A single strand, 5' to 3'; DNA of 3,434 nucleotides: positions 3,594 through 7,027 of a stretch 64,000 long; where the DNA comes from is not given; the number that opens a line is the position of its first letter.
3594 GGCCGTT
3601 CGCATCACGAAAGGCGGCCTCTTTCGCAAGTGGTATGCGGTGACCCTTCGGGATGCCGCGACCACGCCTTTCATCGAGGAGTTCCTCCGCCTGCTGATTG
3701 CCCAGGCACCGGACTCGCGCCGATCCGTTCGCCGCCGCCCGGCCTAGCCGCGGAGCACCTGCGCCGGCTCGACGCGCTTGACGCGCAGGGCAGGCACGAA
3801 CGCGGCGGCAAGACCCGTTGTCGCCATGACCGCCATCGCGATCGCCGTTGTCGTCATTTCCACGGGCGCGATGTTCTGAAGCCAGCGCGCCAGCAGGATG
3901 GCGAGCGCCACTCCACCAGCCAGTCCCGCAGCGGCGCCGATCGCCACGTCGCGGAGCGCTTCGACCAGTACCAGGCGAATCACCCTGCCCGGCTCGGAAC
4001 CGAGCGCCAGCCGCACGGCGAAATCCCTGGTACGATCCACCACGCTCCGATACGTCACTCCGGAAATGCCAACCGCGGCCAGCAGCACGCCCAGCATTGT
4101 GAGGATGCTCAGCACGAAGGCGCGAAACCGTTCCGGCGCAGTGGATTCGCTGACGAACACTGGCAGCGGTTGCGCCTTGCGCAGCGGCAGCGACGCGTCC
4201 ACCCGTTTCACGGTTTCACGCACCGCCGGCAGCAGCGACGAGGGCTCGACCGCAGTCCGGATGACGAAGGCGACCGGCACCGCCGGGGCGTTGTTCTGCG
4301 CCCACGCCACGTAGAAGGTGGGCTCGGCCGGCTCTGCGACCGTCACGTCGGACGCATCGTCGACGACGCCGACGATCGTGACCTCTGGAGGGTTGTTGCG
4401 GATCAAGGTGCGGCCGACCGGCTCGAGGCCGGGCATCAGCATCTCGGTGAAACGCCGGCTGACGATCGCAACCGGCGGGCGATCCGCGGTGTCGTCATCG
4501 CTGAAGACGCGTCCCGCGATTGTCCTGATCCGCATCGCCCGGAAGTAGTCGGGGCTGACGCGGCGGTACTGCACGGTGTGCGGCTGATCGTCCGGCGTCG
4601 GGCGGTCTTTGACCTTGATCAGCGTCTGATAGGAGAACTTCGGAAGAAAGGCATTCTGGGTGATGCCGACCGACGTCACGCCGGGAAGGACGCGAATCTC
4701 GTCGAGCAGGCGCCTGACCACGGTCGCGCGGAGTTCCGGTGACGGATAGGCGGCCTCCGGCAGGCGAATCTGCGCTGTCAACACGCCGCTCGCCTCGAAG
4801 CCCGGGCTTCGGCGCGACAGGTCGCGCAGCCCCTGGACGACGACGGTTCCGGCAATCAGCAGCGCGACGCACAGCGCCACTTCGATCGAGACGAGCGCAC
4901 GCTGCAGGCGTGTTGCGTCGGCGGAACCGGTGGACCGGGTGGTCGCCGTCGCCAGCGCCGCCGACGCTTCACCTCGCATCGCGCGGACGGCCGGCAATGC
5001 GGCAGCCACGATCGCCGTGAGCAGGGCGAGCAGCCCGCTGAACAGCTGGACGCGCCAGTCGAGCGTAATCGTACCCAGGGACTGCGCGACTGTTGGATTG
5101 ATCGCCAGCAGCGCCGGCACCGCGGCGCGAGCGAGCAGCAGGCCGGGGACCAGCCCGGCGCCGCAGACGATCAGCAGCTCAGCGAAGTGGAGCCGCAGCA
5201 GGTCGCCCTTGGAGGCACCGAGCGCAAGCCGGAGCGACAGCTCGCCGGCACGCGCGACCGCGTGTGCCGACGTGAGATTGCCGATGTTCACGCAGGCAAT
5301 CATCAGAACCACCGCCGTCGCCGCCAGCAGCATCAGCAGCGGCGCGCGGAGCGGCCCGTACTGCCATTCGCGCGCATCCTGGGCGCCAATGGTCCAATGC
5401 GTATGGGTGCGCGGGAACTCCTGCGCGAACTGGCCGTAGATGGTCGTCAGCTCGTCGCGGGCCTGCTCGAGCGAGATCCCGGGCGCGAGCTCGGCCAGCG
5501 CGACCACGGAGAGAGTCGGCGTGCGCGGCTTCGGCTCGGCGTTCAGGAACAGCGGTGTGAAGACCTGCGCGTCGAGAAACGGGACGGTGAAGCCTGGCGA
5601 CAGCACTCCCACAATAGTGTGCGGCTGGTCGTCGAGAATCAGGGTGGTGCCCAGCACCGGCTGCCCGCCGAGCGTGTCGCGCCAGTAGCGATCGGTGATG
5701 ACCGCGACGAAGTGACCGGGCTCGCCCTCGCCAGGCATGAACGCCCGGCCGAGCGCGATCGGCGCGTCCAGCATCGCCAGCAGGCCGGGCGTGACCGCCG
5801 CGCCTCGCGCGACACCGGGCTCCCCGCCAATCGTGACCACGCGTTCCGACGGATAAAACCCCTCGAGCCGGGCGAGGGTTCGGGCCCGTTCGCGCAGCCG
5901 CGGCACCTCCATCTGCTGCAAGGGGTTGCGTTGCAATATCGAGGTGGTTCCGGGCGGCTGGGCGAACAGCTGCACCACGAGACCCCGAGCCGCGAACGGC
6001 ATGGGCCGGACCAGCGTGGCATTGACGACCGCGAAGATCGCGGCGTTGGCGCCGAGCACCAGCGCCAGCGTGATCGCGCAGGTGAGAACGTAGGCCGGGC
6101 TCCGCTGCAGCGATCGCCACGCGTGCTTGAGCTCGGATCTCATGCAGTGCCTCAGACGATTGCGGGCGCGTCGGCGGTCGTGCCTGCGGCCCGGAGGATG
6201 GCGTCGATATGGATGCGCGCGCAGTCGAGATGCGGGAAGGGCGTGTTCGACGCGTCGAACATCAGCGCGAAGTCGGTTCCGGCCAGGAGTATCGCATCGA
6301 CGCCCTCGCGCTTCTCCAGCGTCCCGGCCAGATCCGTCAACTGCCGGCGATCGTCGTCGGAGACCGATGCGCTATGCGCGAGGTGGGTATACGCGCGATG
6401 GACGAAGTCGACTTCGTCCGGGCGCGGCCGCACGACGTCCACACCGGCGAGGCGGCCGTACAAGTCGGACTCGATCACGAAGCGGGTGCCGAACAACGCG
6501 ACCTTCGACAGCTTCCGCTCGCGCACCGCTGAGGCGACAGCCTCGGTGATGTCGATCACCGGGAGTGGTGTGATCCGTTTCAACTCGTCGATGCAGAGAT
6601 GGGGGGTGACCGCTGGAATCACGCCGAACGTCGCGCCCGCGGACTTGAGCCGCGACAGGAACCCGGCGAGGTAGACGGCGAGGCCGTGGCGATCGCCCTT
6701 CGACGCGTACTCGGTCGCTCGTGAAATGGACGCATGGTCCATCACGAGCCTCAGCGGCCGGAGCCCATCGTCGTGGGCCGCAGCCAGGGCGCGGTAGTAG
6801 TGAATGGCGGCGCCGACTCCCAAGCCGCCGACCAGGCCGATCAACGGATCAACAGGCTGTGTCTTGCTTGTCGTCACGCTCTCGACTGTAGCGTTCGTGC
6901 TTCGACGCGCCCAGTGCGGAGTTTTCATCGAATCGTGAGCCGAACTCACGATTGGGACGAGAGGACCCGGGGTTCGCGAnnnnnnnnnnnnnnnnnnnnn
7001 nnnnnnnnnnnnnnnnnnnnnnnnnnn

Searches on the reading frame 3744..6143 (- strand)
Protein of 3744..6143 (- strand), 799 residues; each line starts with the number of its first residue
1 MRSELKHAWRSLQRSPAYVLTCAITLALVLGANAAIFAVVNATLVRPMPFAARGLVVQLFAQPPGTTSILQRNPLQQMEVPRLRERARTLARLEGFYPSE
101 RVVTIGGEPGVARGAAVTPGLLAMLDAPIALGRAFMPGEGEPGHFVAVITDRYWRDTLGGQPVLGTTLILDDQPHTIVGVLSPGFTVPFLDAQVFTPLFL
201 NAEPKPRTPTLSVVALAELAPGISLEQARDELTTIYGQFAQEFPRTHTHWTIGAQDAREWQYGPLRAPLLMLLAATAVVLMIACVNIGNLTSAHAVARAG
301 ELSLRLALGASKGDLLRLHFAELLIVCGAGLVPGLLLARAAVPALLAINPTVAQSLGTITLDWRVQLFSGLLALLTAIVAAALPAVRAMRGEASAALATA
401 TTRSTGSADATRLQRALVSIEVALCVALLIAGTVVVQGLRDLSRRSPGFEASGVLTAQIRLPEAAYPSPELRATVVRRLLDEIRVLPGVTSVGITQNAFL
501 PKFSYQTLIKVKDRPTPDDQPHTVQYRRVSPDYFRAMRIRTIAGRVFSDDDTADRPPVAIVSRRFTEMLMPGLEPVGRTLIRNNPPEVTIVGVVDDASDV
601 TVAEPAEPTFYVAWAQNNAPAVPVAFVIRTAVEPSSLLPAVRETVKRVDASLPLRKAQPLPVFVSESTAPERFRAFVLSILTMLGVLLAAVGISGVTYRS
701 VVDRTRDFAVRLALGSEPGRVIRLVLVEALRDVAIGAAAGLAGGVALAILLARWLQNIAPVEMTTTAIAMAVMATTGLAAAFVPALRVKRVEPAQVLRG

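Call 86: search_protein_families(library=pfam, proteins=[window:3744-6143:-], max_evalue=0.00001)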
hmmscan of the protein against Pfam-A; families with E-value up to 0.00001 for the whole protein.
window:3744-6143:- (799 aa): 2 families
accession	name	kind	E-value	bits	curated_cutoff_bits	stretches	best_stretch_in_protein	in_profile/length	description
PF12704.14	MacB_PCD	-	3.3e-31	109.6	27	2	23-234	5-206/207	MacB-like periplasmic core domain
PF02687.27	FtsX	-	5e-21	75.4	25.5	2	275-391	3-118/120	FtsX-like permease C-terminal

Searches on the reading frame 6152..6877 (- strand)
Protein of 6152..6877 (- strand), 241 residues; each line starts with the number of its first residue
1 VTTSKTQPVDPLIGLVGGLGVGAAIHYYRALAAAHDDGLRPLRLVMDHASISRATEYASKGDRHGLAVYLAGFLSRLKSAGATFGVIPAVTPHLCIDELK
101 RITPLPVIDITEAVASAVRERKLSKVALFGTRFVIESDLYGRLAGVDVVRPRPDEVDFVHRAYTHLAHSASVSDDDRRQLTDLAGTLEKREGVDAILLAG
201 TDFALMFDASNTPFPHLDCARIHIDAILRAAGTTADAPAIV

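Call 86: search_protein_families(library=pfam, proteins=[window:6152-6877:-], max_evalue=0.00001)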
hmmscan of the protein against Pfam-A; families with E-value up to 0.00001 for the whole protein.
window:6152-6877:- (241 aa): 1 family
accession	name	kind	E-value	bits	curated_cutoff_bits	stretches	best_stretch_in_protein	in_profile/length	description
PF01177.27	Asp_Glu_race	-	1.4e-25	90.8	31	1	16-226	1-210/211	Asp/Glu/Hydantoin racemase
